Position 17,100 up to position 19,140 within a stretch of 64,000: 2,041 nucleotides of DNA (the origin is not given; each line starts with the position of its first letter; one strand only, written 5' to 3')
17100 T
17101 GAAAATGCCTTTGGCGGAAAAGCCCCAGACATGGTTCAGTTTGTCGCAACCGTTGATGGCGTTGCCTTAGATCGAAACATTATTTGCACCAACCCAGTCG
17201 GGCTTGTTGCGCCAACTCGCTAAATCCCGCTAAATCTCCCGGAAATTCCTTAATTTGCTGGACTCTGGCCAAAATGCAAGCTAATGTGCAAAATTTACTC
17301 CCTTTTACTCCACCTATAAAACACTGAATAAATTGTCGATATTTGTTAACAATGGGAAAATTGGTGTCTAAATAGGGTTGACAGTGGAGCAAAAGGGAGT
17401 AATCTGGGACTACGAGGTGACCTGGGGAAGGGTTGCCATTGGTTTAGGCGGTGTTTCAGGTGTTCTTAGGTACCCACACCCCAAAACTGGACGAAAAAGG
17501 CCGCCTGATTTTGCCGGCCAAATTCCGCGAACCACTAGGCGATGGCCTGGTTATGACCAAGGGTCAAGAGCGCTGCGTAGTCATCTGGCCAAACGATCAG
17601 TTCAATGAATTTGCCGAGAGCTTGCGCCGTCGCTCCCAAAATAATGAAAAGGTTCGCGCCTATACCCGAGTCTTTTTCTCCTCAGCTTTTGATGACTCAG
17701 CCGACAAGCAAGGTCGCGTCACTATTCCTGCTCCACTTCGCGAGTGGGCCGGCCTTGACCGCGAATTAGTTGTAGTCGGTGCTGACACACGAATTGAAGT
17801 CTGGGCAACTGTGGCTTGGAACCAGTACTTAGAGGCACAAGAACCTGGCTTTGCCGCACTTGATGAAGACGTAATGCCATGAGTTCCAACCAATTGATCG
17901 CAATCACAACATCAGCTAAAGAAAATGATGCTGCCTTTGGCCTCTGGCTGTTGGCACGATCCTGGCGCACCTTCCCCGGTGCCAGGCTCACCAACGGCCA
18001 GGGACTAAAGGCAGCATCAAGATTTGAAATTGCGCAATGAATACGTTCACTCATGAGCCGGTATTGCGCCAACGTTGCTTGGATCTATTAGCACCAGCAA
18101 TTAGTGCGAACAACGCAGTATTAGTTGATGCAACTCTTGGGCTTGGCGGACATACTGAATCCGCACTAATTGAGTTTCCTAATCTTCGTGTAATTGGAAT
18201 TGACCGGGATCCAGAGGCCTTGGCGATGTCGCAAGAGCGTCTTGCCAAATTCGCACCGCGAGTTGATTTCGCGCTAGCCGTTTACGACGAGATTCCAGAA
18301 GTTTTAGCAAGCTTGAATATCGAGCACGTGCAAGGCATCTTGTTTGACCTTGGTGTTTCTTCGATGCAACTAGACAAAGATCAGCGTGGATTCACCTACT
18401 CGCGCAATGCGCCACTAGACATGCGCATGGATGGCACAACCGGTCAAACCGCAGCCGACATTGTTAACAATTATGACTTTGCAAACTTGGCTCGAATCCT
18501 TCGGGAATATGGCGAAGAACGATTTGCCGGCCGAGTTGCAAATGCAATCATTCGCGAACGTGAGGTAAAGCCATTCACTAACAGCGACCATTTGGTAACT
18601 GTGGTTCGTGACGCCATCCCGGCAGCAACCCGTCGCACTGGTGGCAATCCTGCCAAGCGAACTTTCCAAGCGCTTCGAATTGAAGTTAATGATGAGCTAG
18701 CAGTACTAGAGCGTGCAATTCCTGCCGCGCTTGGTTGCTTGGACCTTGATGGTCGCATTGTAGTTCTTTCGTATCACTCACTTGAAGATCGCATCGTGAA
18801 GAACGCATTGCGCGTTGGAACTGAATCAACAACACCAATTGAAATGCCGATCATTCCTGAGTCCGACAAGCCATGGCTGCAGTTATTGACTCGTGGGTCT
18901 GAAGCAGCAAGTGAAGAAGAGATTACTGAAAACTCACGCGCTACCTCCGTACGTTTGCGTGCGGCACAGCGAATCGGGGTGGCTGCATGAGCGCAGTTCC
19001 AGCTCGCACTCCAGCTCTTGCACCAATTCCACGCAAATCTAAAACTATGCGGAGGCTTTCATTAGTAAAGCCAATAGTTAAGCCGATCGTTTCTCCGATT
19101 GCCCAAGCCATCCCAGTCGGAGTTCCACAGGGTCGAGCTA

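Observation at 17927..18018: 92-nt near-perfect extended hairpin between mraZ and rsmH (likely the orphan 'mraW' RNA motif)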

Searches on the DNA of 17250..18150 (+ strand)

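Call 20: search_rna_families(sources=[L001, L004, L008, L010, L013, L014, L015, L017, L019, L020, L025, L027, L033, L041, L046, L047, L048, L055, L060, L067], threshold=evalue, max_evalue=0.01)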
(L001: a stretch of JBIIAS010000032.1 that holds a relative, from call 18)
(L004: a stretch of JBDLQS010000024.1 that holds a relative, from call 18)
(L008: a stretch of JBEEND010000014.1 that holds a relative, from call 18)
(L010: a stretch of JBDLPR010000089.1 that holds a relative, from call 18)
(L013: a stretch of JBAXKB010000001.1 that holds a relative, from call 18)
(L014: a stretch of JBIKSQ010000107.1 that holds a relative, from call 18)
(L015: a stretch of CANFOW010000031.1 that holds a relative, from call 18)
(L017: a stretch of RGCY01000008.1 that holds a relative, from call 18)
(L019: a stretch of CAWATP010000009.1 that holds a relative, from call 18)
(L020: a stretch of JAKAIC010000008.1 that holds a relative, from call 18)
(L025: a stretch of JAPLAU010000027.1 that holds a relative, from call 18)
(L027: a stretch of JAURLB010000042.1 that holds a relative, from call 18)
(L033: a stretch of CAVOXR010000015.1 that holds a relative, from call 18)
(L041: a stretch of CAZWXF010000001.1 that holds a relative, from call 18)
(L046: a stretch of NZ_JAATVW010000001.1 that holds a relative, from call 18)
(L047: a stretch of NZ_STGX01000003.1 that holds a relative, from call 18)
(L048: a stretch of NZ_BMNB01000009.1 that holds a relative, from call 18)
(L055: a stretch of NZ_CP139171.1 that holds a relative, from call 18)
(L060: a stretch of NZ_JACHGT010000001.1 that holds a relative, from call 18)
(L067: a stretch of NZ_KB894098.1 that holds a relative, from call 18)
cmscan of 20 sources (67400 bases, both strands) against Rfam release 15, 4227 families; matches with E-value up to 0.01: 13.
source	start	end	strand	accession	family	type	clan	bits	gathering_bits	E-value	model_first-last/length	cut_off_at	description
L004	1954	2059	+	RF01746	mraW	Cis-reg;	-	73.5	50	7.3e-14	1-107/107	no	mraW RNA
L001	993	1098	+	RF01746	mraW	Cis-reg;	-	70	50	6.2e-13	1-107/107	no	mraW RNA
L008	1954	2059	+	RF01746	mraW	Cis-reg;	-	69.3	50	9.6e-13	1-107/107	no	mraW RNA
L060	2157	2268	+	RF01746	mraW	Cis-reg;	-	67.3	50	3.4e-12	1-107/107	no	mraW RNA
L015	1927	2032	+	RF01746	mraW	Cis-reg;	-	59.4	50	4.4e-10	1-107/107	no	mraW RNA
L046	1976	2077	+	RF01746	mraW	Cis-reg;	-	58.9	50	6.1e-10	1-107/107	no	mraW RNA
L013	1930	2035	+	RF01746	mraW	Cis-reg;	-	55.5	50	5.1e-09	1-107/107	no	mraW RNA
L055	1957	2063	+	RF01746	mraW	Cis-reg;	-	50.5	50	1.1e-07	1-107/107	no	mraW RNA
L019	1924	2016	+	RF01746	mraW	Cis-reg;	-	46.9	50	1e-06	1-107/107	no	mraW RNA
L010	1949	2053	+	RF01746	mraW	Cis-reg;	-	45.1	50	3.3e-06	1-107/107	no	mraW RNA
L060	2153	2264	-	RF01746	mraW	Cis-reg;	-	38.6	50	0.00018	1-107/107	no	mraW RNA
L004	1950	2055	-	RF01746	mraW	Cis-reg;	-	36.3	50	0.00072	1-107/107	no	mraW RNA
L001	989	1094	-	RF01746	mraW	Cis-reg;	-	34.1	50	0.0029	1-107/107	no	mraW RNA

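Call 42: search_rna_families(source=window, start=17250, end=18150, threshold=evalue, max_evalue=5)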
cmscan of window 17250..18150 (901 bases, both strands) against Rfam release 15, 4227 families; matches with E-value up to 5: 6.
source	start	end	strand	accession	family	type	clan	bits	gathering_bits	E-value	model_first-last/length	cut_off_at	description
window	17922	18027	+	RF01746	mraW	Cis-reg;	-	69.5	50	1.2e-14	1-107/107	no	mraW RNA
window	17918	18023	-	RF01746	mraW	Cis-reg;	-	34.2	50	3.6e-05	1-107/107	no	mraW RNA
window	17932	18013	+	RF00905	mir-789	Gene; miRNA;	-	27.1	100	0.01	1-97/97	no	mir-789 microRNA precursor family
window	17922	18021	+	RF03771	mir-341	Gene; miRNA;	-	24.6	90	0.011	1-96/96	no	mir-341 microRNA precursor family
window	17925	18020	-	RF03413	MIR904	Gene; miRNA;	-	19.1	80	0.58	1-141/141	no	MIR904 microRNA precursor family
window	17563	17677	+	RF00512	Leu_leader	Cis-reg; leader;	-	15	50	3.7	1-148/148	no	Leucine operon leader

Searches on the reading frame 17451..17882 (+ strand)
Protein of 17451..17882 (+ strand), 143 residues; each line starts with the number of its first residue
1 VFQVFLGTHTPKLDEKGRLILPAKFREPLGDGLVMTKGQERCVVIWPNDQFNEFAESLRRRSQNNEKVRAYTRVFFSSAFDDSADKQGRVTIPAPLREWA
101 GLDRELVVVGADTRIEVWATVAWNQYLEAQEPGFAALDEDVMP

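Call 7: search_protein_families(library=pfam, proteins=[window:17451-17882:+])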
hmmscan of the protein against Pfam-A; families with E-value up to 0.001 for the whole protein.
window:17451-17882:+ (143 aa): 1 family
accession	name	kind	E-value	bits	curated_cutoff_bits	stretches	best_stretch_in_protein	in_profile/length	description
PF02381.23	MraZ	-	6.4e-35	119.4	23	2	5-73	2-71/72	MraZ protein, putative antitoxin-like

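Call 14: find_homologous_proteins(query=window:17460-17879:+, max_evalue=1e-10)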
Query window:17460-17879:+ (140 aa): 4595 proteins with E <= 1e-10 among 4622 candidates; the best 120 are listed.
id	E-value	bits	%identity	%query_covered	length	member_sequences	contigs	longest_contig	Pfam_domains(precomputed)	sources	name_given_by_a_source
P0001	2.7e-84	298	94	100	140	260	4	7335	PF02381.24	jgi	-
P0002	5.7e-84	297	94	100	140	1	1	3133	PF02381.24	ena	-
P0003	8.2e-84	297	94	100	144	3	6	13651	PF02381.24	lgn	-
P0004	1.1e-83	296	94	100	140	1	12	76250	PF02381.24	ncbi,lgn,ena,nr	ncbi:MAG: division/cell wall cluster transcriptional repressor MraZ [Candidatus Nanopelagicales bact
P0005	1.4e-83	296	94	100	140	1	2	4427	PF02381.24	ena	-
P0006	1.4e-83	296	94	100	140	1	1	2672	PF02381.24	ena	-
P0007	1.4e-83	296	94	100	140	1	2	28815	PF02381.24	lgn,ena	-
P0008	3.7e-83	295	93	100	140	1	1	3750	PF02381.24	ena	-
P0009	4.0e-83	294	94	100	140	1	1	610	PF02381.24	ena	-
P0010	9.2e-83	293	92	100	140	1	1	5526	PF02381.24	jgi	jgi:MraZ protein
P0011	9.2e-83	293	92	100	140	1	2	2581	PF02381.24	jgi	jgi:MraZ protein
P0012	9.8e-83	293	93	100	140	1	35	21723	PF02381.24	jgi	jgi:MraZ protein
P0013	1.3e-82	293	91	100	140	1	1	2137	PF02381.24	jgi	jgi:MraZ protein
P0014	1.8e-82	292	92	100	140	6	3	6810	PF02381.24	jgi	jgi:MraZ protein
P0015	2.7e-80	285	91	100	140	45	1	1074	PF02381.24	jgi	jgi:MraZ protein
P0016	1.9e-79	282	88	99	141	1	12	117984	PF02381.24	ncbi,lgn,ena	ncbi:MAG: division/cell wall cluster transcriptional repressor MraZ [Actinomycetes bacterium]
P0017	4.8e-79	281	88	99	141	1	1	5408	PF02381.24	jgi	-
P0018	5.1e-79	281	88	99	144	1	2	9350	PF02381.24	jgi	jgi:MraZ protein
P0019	5.2e-79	281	89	99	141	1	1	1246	PF02381.24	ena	-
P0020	7.1e-79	281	89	99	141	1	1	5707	PF02381.24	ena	-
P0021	9.6e-79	280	88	99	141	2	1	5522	PF02381.24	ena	-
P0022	9.7e-79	280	89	100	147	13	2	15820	PF02381.24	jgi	jgi:MraZ protein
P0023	1.9e-78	279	88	99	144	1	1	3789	PF02381.24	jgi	jgi:MraZ protein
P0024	3.4e-78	278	89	100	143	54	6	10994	PF02381.24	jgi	jgi:MraZ protein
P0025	3.6e-77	275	88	99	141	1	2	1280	PF02381.24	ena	-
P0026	8.4e-77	274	85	99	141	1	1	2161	PF02381.24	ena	-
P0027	8.9e-77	274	88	99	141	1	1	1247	PF02381.24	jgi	-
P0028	1.2e-76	273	85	99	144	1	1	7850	PF02381.24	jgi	-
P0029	1.5e-76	273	88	99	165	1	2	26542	PF02381.24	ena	-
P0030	1.7e-76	273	86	100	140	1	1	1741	PF02381.24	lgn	-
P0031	2.1e-76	273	86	99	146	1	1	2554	PF02381.24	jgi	jgi:MraZ protein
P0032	2.3e-76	273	87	100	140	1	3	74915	PF02381.24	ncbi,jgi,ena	ncbi:MAG: division/cell wall cluster transcriptional repressor MraZ [Actinomycetota bacterium]|jgi:M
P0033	3.2e-76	272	86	100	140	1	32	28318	PF02381.24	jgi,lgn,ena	jgi:MraZ protein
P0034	6.2e-76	271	86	100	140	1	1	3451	PF02381.24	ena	-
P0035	7.9e-76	271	86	100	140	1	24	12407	PF02381.24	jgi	jgi:MraZ protein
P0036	9.4e-76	271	86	100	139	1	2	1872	PF02381.24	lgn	-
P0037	1.2e-75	270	85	100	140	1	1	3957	PF02381.24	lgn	-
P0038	1.2e-75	270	86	100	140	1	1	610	PF02381.24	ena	-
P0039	1.2e-75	270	86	100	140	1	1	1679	PF02381.24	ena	-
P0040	1.5e-75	270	87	100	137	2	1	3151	PF02381.24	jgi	jgi:MraZ protein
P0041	1.6e-75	270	86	100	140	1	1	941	PF02381.24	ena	-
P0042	1.7e-75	270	83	99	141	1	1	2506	PF02381.24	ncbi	-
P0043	2.1e-75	269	85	100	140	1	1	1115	PF02381.24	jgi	-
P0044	4.0e-75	269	85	100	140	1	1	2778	PF02381.24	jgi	jgi:MraZ protein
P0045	4.9e-75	268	86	100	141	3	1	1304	PF02381.24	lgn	-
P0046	6.0e-75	268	86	100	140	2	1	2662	PF02381.24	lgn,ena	-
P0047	7.7e-75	268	84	99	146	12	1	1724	PF02381.24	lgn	-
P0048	8.4e-75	267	85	100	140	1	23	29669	PF02381.24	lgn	-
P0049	1.5e-74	267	84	100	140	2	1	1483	PF02381.24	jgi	-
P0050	6.1e-74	265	85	98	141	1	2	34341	PF02381.24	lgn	-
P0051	1.1e-73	264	84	99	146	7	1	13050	PF02381.24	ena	-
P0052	1.8e-73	263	86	100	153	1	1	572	PF02381.24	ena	-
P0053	2.3e-73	263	85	97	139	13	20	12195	PF02381.24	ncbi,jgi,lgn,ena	jgi:MraZ protein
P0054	4.3e-73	262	83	99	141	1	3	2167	PF02381.24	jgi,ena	jgi:MraZ protein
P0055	4.7e-73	262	83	99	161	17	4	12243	PF02381.24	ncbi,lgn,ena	ncbi:MAG: division/cell wall cluster transcriptional repressor MraZ [Actinomycetota bacterium]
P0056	5.5e-73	262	83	99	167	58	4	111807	PF02381.24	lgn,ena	-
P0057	6.4e-73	261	84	100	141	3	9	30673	PF02381.24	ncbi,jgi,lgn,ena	-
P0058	7.7e-73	261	84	100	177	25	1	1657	PF02381.24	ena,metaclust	metaclust:\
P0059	1.2e-72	260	81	100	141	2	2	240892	PF02381.24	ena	-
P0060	2.7e-72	259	82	99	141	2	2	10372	PF02381.24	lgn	-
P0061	2.8e-72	259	85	97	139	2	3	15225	PF02381.24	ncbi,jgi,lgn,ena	-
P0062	2.9e-72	259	83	99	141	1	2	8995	PF02381.24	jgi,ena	-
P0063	3.8e-72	259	85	97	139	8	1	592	PF02381.24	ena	-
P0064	4.0e-72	259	83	99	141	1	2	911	PF02381.24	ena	-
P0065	4.4e-72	259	84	97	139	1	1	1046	PF02381.24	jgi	jgi:MraZ protein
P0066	5.3e-72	258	79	100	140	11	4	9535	PF02381.24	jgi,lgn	jgi:MraZ protein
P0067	7.7e-72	258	80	99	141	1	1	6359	PF02381.24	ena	-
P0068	1.5e-71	257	82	99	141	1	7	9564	PF02381.24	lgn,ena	-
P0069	2.0e-71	257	82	99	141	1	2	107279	PF02381.24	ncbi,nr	ncbi:MAG: transcriptional regulator MraZ [Actinobacteria bacterium]|nr:transcriptional regulator Mra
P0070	2.2e-71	256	81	99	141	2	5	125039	PF02381.24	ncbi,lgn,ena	-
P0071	3.7e-71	256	80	100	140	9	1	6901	PF02381.24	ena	-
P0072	5.9e-71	255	81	99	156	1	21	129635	PF02381.24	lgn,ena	-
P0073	7.4e-71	255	83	99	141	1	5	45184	PF02381.24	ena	-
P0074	2.3e-70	253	78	100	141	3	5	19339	PF02381.24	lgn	-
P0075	5.0e-70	252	79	100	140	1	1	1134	PF02381.24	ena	-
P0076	3.0e-69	249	82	98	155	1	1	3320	PF02381.24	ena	-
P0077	4.2e-69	249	82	98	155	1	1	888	PF02381.24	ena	-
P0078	5.0e-69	249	82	98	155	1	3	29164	PF02381.24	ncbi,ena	-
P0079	1.4e-68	247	79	100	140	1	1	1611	PF02381.24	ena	-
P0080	1.4e-68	247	79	100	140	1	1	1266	PF02381.24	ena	-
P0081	2.7e-68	246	78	100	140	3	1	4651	PF02381.24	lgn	-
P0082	3.6e-68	246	79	98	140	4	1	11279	PF02381.24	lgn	-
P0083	9.3e-68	245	76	100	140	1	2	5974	PF02381.24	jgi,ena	jgi:MraZ protein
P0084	1.1e-67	244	77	99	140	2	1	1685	PF02381.24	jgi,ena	jgi:MraZ protein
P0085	1.8e-67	244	75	100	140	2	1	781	PF02381.24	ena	-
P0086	1.8e-67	244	79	98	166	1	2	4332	PF02381.24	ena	-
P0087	7.2e-67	242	79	99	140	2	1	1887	PF02381.24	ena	-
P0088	9.1e-67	241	76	100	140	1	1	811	PF02381.24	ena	-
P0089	1.2e-66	241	76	98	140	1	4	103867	PF02381.24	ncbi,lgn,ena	-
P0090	6.7e-66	239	76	100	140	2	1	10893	PF02381.24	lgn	-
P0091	9.3e-66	238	76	100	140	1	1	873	PF02381.24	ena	-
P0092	5.8e-65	236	81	94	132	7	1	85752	PF02381.24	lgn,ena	-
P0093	4.4e-64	233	75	100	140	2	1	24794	PF02381.24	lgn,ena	-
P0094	3.2e-63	230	73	100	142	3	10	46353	PF02381.24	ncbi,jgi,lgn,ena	jgi:MraZ protein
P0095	4.3e-63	230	70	100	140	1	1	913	PF02381.24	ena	-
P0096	4.6e-63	229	74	97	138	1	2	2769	PF02381.24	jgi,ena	-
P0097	4.6e-63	229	74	97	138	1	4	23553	PF02381.24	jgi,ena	-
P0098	5.3e-63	229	94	78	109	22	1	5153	PF02381.24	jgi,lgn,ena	jgi:MraZ protein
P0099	8.7e-63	229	76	97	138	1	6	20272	PF02381.24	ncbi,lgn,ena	-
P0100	1.6e-62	228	76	97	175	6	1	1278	PF02381.24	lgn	-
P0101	2.4e-62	227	94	78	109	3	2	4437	PF02381.24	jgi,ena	jgi:MraZ protein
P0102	1.1e-61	225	92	78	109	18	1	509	PF02381.24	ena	-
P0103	1.5e-61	224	71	100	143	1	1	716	PF02381.24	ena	-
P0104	2.1e-61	224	70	100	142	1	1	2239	PF02381.24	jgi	jgi:MraZ protein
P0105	5.6e-61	223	71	100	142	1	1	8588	PF02381.24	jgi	jgi:MraZ protein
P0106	1.5e-60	221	70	100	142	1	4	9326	PF02381.24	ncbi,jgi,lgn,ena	jgi:MraZ protein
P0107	1.8e-60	221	71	100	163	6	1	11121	PF02381.24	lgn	-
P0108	2.2e-60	221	70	100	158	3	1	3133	PF02381.24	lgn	-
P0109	9.5e-60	219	70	99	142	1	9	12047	PF02381.24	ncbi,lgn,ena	-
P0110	1.5e-59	218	69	100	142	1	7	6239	PF02381.24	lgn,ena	-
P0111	1.7e-59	218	69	100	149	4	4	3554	PF02381.24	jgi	jgi:MraZ protein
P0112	2.5e-59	217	71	96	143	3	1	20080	PF02381.24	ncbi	-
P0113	2.9e-59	217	70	100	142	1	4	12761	PF02381.24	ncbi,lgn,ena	-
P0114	3.0e-59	217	69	100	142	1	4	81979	PF02381.24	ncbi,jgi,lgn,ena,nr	ncbi:MAG: transcriptional regulator MraZ [Actinobacteria bacterium]|nr:transcriptional regulator Mra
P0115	4.8e-59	216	78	89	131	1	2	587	PF02381.24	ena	-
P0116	5.3e-59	216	68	100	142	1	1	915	PF02381.24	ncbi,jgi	jgi:MraZ protein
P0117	1.0e-58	215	67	100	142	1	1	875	PF02381.24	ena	-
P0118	1.0e-58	215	69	100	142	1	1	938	PF02381.24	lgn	-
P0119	1.1e-58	215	67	100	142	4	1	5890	PF02381.24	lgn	-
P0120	1.1e-58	215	68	100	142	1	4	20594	PF02381.24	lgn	-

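Call 18: find_related_loci(query=A1, collection=genome_contigs, flank=1500)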
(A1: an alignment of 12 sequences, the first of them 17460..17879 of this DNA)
Query A1 (140 aa) in genome_contigs; peptide patterns used: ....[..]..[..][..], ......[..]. (x = any residue, [..] = any of these).
599 stretches matched a pattern (row limit reached: there are more); 592 encode a relative of the query (tblastn E <= 1e-3); the best 80 are kept; 80 distinct loci.
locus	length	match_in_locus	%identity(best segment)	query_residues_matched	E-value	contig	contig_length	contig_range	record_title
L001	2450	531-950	94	1-140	1e-90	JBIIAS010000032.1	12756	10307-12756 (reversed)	MAG: Candidatus Nanopelagicales bacterium isolate ME2000-06-06pf_3300042549_group1_bin177 Rohwer_bin373_scaffold_3499_c1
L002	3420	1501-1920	94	1-140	4e-89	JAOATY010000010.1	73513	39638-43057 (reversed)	MAG: Candidatus Nanopelagicales bacterium isolate AF21_PE0_T1_S7_48_15 T1_S7_160_length_73513_cov_8, whole genome shotgu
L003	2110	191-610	92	1-140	6e-89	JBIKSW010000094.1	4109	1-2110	MAG: Candidatus Nanopelagicales bacterium isolate ME2015-07-01_3300042455_group6_bin3 Rohwer_bin380_scaffold_27292_c1, w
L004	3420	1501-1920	91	1-140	4e-86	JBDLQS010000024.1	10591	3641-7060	MAG: Actinomycetota bacterium isolate icacos_2019_sw_WHONDRS-S19S_0094_B_bin.102 scaffold_683753, whole genome shotgun s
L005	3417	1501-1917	91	2-140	1e-85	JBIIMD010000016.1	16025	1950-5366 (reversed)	MAG: Candidatus Nanopelagicales bacterium isolate ME2002-06-05pf_3300043568_group1_bin45 Rohwer_bin376_scaffold_1703_c1,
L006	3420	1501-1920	89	1-140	4e-85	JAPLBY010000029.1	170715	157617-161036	MAG: Actinomycetota bacterium isolate LacPavin_0818_WC45_MAG_48_15 LacPavin_0818_WC45_scaffold_808454, whole genome shot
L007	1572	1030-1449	89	1-140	5e-90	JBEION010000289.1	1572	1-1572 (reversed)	MAG: Candidatus Nanopelagicales bacterium isolate Sample-106-S6-bin-12 Sample_106_S6-bin_12-k141_1866365, whole genome s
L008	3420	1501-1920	86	1-140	4e-81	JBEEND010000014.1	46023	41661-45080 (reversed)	MAG: Actinomycetota bacterium isolate crookedriver_2019_sw_WHONDRS-S19S_0041_A_bin.36 scaffold_0000157, whole genome sho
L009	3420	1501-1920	86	1-140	1e-80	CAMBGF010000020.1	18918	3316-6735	MAG: Bifidobacterium breve isolate TrE-25oct19-270 genome assembly, contig: TrE-25oct19-C3137, whole genome shotgun sequ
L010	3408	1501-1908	85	1-136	2e-78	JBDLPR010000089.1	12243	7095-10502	MAG: Actinomycetota bacterium isolate hugercreek_2019_sw_WHONDRS-S19S_0044_B_bin.60 scaffold_197376, whole genome shotgu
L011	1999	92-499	85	1-136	4e-79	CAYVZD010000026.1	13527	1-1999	MAG TPA_asm: uncultured Bifidobacterium sp. isolate SRP219642_co6_342 genome assembly, contig: NODE_4133_length_13527_co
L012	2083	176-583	84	1-136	5e-79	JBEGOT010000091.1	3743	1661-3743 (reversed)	MAG: Actinomycetota bacterium isolate nebranchanacostia_2019_sw_WHONDRS-S19S_0081_B_bin.29 scaffold_362808, whole genome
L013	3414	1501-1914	83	1-138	3e-77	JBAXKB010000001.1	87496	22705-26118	MAG: Actinomycetes bacterium isolate ELA390 MAG390_1, whole genome shotgun sequence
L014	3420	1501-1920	73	1-140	2e-69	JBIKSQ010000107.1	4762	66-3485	MAG: Candidatus Nanopelagicales bacterium isolate ME2015-06-29_3300044732_group6_bin67 Rohwer_bin371_scaffold_28559_c1,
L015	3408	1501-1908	76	1-136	8e-69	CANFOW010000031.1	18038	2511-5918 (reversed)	MAG: Actinobacteria bacterium isolate Jr-14may18-117 genome assembly, contig: Jr-14may18-C4785, whole genome shotgun seq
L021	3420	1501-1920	67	1-140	3e-64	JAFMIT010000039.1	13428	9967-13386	MAG: Actinomycetota bacterium isolate DEBay_Sum019D_L_G_102 NODE_4698_length_13428_cov_6.526210, whole genome shotgun se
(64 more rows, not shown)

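Call 72: find_related_loci(query=L021:1501-1920:+, collection=metagenome_contigs, flank=600)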
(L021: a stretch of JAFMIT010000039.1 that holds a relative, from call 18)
Query L021:1501-1920:+ (140 aa) in metagenome_contigs; peptide patterns used: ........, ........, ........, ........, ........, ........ (x = any residue, [..] = any of these).
549 stretches matched a pattern; 466 encode a relative of the query (tblastn E <= 1e-3); the best 80 are kept; 80 distinct loci.
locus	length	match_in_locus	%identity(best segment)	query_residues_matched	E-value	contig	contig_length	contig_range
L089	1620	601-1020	99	1-140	5e-94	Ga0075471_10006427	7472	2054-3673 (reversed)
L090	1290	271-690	86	1-140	6e-88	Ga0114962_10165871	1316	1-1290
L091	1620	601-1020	86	1-140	1e-82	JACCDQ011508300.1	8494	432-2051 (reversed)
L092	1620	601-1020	81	1-140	8e-79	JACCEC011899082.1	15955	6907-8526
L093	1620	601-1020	81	1-140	8e-79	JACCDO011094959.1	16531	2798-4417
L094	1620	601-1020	81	1-140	8e-79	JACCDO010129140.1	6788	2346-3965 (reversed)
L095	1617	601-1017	76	1-139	2e-75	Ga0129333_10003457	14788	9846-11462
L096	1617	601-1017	76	1-139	4e-75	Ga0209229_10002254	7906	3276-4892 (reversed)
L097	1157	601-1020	77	1-140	9e-76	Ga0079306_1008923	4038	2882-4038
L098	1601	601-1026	75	1-140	2e-74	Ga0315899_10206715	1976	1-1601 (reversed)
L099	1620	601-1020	72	1-140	3e-71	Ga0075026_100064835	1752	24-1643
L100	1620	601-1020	71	1-140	5e-69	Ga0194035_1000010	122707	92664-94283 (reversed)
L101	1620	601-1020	73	1-140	6e-69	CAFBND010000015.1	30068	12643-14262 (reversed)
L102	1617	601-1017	73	1-139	7e-69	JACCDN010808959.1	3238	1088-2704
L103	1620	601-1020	73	1-140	2e-69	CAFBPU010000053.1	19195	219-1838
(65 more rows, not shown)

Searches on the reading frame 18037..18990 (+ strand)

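Call 7: search_protein_families(library=pfam, proteins=[window:18037-18990:+])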
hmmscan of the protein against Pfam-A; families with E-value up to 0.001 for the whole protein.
window:18037-18990:+ (317 aa): 2 families
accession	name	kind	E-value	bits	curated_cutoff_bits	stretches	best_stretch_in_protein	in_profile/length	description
PF01795.25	Methyltransf_5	-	1.9e-106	356.5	27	1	4-312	2-308/309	MraW methylase family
PF13649.12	Methyltransf_25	-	0.00073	20.6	27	0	31-88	3-60/97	Methyltransferase domain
